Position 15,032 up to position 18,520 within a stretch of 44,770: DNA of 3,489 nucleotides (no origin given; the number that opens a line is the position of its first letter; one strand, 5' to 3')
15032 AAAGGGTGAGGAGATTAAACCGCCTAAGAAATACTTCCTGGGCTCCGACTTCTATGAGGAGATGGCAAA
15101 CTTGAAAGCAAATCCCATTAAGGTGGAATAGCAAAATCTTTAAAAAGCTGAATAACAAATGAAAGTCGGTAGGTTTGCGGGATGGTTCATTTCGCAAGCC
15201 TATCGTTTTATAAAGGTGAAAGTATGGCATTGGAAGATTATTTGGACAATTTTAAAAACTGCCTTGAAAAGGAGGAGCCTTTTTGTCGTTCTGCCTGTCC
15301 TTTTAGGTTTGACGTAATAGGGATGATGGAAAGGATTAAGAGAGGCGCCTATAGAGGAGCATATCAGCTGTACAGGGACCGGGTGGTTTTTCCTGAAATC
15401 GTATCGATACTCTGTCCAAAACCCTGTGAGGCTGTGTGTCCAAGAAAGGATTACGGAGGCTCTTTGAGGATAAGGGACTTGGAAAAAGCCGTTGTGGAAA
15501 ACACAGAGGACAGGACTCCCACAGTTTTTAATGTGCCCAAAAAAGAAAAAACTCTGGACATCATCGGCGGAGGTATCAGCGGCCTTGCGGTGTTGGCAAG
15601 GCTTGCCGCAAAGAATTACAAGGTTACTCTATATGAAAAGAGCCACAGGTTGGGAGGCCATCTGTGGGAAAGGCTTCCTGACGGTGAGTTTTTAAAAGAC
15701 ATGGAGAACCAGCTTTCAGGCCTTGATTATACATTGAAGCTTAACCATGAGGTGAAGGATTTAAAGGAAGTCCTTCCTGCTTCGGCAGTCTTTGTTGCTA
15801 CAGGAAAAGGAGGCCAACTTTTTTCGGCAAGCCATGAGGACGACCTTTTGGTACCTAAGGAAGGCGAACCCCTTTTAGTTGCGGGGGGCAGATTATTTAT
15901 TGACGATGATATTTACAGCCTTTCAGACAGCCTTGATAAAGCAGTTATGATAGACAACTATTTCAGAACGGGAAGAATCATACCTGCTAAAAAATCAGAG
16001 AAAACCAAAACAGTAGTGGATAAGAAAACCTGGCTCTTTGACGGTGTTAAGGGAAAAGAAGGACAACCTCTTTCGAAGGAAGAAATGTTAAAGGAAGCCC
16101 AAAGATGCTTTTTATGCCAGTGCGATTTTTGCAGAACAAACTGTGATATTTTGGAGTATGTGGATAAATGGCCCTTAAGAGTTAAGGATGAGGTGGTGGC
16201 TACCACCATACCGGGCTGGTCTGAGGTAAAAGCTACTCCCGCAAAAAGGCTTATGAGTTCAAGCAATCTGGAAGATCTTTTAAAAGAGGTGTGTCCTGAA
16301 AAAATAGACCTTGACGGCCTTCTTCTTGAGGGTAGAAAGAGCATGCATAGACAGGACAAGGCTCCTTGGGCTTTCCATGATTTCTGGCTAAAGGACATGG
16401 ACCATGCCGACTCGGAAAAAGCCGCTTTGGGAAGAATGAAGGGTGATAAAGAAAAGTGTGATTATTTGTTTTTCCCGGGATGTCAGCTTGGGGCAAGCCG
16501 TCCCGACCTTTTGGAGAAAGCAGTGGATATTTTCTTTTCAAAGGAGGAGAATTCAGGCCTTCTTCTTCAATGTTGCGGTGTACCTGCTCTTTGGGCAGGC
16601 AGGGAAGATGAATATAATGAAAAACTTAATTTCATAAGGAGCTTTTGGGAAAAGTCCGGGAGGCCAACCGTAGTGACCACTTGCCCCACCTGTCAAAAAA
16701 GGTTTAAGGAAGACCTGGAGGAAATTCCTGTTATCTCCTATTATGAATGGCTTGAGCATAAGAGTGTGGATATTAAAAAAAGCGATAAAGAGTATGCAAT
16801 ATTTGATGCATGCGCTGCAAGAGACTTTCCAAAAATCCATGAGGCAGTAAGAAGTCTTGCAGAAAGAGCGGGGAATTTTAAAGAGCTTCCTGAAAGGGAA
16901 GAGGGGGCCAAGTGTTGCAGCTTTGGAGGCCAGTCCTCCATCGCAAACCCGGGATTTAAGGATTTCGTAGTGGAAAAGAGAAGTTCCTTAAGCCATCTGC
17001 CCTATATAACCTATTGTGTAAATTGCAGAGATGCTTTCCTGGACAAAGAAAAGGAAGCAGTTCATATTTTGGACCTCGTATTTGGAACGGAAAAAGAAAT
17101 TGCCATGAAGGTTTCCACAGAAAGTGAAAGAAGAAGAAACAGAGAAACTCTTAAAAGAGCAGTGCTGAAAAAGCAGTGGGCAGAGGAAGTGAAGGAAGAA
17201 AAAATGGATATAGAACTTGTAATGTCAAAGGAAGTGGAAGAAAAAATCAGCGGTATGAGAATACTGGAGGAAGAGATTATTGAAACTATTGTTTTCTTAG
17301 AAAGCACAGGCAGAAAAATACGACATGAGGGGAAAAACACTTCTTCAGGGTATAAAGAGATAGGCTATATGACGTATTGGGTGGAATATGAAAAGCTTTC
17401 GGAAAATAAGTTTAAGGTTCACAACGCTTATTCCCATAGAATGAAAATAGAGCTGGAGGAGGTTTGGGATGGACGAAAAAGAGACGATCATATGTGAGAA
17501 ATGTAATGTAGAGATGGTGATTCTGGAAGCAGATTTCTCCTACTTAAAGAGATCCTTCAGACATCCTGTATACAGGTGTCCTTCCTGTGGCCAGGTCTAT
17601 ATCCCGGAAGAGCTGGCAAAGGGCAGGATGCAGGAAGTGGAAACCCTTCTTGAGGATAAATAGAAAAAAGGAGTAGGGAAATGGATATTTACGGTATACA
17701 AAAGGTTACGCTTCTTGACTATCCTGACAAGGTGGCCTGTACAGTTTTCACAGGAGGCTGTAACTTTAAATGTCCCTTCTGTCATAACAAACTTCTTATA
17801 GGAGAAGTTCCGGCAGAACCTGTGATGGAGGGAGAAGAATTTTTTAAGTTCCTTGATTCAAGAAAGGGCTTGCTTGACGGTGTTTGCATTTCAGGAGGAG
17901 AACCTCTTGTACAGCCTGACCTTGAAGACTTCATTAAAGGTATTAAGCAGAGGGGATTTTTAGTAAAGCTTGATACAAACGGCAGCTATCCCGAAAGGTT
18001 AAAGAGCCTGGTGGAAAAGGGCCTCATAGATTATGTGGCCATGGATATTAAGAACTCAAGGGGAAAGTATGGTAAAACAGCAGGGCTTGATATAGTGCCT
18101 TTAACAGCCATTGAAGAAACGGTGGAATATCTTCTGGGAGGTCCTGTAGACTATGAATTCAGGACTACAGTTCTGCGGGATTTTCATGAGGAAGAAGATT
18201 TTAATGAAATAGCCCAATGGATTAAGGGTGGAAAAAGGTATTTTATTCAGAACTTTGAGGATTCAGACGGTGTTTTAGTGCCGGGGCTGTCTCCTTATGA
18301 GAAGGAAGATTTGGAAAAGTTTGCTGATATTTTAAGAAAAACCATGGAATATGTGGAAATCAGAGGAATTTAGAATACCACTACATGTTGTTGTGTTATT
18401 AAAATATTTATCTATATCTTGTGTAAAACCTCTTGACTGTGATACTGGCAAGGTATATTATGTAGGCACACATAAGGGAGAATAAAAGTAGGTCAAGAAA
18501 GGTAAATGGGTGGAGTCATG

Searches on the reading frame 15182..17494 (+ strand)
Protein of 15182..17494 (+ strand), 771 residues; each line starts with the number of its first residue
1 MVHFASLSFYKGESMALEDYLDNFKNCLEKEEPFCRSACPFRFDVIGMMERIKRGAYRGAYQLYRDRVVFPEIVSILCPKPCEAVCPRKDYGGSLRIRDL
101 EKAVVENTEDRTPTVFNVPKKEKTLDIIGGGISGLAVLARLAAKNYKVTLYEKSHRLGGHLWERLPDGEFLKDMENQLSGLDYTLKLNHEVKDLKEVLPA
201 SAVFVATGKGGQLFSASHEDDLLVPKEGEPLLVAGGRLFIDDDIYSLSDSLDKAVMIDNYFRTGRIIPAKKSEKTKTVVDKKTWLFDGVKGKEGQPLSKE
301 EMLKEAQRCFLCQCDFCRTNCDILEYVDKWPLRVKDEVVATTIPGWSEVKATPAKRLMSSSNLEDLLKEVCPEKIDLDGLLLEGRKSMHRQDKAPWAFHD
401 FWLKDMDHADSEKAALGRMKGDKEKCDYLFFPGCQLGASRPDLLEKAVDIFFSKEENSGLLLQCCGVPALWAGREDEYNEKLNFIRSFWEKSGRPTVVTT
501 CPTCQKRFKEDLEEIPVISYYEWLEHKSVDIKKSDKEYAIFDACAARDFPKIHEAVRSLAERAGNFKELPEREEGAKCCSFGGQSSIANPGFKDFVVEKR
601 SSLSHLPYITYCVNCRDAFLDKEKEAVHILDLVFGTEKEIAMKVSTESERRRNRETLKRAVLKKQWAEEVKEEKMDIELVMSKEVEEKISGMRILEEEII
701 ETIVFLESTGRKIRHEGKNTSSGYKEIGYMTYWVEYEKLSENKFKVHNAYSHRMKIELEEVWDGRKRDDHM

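Call 5: search_protein_families(library=ncbifam, proteins=[window:15182-17494:+], max_evalue=0.001)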
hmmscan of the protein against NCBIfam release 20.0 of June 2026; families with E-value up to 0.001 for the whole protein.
window:15182-17494:+ (771 aa): 29 families (the best 25 are shown)
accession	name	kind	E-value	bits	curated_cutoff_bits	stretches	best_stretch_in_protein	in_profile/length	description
NF045663.1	diclust_near_Sec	equivalog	2.2e-201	670.9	530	1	25-757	10-758/759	pyridine nucleotide-disulfide oxidoreductase/dicluster-binding protein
NF009410.0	PRK12771.1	subfamily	1.6e-26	93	516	1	27-207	42-231/566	NAD(P)-binding protein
TIGR03315.1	Se_ygfK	equivalog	3.3e-19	67.9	835.3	1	35-167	447-582/1012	putative selenate reductase subunit YgfK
TIGR01317.1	GOGAT_sm_gam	subfamily_domain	8.9e-19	67.7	447.7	1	26-168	43-189/485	glutamate synthase small subunit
TIGR01318.1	gltD_gamma_fam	subfamily_domain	4.9e-18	64.9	482.95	1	25-208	40-235/467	glutamate synthase, small subunit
NF009414.0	PRK12778.1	equivalog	1.7e-17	62.9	1103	1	17-167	321-476/752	bifunctional dihydroorotate dehydrogenase B NAD binding subunit/NADPH-dependent glutamate synthase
TIGR01316.1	gltA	equivalog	1.3e-16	60.4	471.75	1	24-211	25-230/449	NADPH-dependent glutamate synthase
NF010590.0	PRK13984.1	equivalog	1.3e-16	59.9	946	1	22-208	187-382/611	putative oxidoreductase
NF009413.0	PRK12775.1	equivalog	2.3e-15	55.5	1895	1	16-167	322-475/1006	putative trifunctional 2-polyprenylphenol hydroxylase/glutamate synthase subunit beta/ferritin domain-containing protein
NF009454.0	PRK12814.1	equivalog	8.7e-15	54.1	916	1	34-166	103-237/657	putative NADPH-dependent glutamate synthase small subunit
NF009408.0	PRK12769.1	equivalog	9.7e-14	50.4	1003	1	25-168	225-373/659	formate-dependent uric acid utilization protein AegA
NF045670.1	quin_L_LdhH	equivalog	2.4e-10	39.3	800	1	422-599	463-661/706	L-lactate dehydrogenase (quinone) large subunit LdhH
NF009451.0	PRK12809.1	equivalog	2e-09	36.3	1154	1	27-212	213-408/639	formate-dependent uric acid utilization protein YgfT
NF004898.0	PRK06259.1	equivalog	5.2e-09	35.3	385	1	420-600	256-440/488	fumarate reductase (CoM/CoB) subunit TfrB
NF009415.0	PRK12779.1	equivalog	1.2e-07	30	1519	1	36-167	211-351/944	putative bifunctional glutamate synthase subunit beta/2-polyprenylphenol hydroxylase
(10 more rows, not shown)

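Call 6: search_protein_families(library=pfam, proteins=[window:15182-17494:+], max_evalue=0.001)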
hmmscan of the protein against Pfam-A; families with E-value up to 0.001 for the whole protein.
window:15182-17494:+ (771 aa): 6 families
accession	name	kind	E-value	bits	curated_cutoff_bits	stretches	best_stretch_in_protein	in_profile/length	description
PF14691.11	Fer4_20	-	2e-17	63.4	25.8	1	20-109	17-109/113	Dihydroprymidine dehydrogenase domain II, 4Fe-4S cluster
PF02754.22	CCG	-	2.4e-10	40.8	20.6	1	428-506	1-82/85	Cysteine-rich domain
PF13450.12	NAD_binding_8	-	2.7e-09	37.6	21.9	1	127-161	1-35/68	NAD(P)-binding Rossmann-like domain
PF01266.30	DAO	-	1.6e-05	25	27.9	1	127-159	4-37/353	FAD dependent oxidoreductase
PF01593.30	Amino_oxidase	-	0.00071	19.4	19.8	0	132-168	1-37/443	Flavin containing amine oxidoreductase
PF13454.12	NAD_binding_9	-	0.0009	19.7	21.8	0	127-164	2-43/155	FAD-NAD(P)-binding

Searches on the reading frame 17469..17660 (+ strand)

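Call 94: search_protein_families(library=ncbifam, proteins=[window:17469-17660:+], max_evalue=0.001)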
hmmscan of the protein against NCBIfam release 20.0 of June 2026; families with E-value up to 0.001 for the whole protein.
window:17469-17660:+ (64 aa): 1 family
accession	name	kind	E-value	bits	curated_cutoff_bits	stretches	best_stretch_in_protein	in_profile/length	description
NF045645.1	DVU_1557_fam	equivalog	1.1e-22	79.9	60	1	6-64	2-60/60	DVU_1557 family redox protein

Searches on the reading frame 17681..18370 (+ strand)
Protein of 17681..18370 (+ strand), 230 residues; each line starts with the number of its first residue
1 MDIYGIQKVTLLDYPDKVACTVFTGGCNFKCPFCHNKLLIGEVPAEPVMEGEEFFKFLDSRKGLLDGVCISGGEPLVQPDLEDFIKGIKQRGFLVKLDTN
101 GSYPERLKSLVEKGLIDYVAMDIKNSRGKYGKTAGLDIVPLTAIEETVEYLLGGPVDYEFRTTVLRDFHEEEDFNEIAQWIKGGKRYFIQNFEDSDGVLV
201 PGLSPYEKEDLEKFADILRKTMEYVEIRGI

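Call 18: search_protein_families(library=ncbifam, proteins=[window:17681-18370:+], max_evalue=0.00001)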
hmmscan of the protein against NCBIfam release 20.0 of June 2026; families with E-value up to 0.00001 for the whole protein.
window:17681-18370:+ (230 aa): 29 families (the best 25 are shown)
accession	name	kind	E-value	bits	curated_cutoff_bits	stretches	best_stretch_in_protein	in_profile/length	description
TIGR02495.1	NrdG2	equivalog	2.1e-63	213.2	131.15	1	3-192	2-192/193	anaerobic ribonucleoside-triphosphate reductase activating protein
TIGR02493.1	PFLA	equivalog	9.1e-17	61.2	231.75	1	9-135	8-139/235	pyruvate formate-lyase-activating protein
TIGR04041.1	activase_YjjW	hypoth_equivalog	2e-12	47.1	250.2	1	49-193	93-239/276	YjjW family glycine radical enzyme activase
TIGR04317.1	W_rSAM_matur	equivalog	3.3e-12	46.2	380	1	24-124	11-113/349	tungsten cofactor oxidoreductase radical SAM maturase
TIGR02494.1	PFLE_PFLC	subfamily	3.4e-12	46.2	174.35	1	67-182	126-240/293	glycyl-radical enzyme activating protein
TIGR03963.1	rSAM_QueE_Clost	equivalog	2.7e-11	43.6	260.1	1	18-169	20-168/219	putative 7-carboxy-7-deazaguanine synthase QueE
TIGR02668.1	moaA_archaeal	equivalog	4.4e-11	42.3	325.25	1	23-115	16-109/303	GTP 3',8-cyclase MoaA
TIGR02666.1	moaA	equivalog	1e-10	41.1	284.05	1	24-115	17-115/336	GTP 3',8-cyclase MoaA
TIGR04003.1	rSAM_BssD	equivalog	3.7e-10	39.5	496.45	0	66-181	129-244/314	[benzylsuccinate synthase]-activating enzyme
NF043069.1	T4HPD_activ_SAM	equivalog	5.3e-10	39.1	425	0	67-125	126-184/299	trans-4-hydroxy-L-proline dehydratase activase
TIGR02491.1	NrdG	equivalog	1.1e-09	38.5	126.1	1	17-89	15-88/154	anaerobic ribonucleoside-triphosphate reductase activating protein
NF001199.0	PRK00164.2-1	equivalog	1.5e-09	37.4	231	1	24-150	19-148/308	GTP 3',8-cyclase MoaA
TIGR02109.1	PQQ_syn_pqqE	equivalog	7e-09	35.1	381.35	1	24-127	14-117/358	pyrroloquinoline quinone biosynthesis protein PqqE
NF008356.0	PRK11145.1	equivalog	8.5e-09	35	375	1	18-171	21-177/246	pyruvate formate lyase 1-activating protein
NF048010.1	SfplDhtActHpsHDes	equivalog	8.9e-09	34.6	430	0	60-183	129-251/298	(2S)-3-sulfopropanediol dehydratase activating enzyme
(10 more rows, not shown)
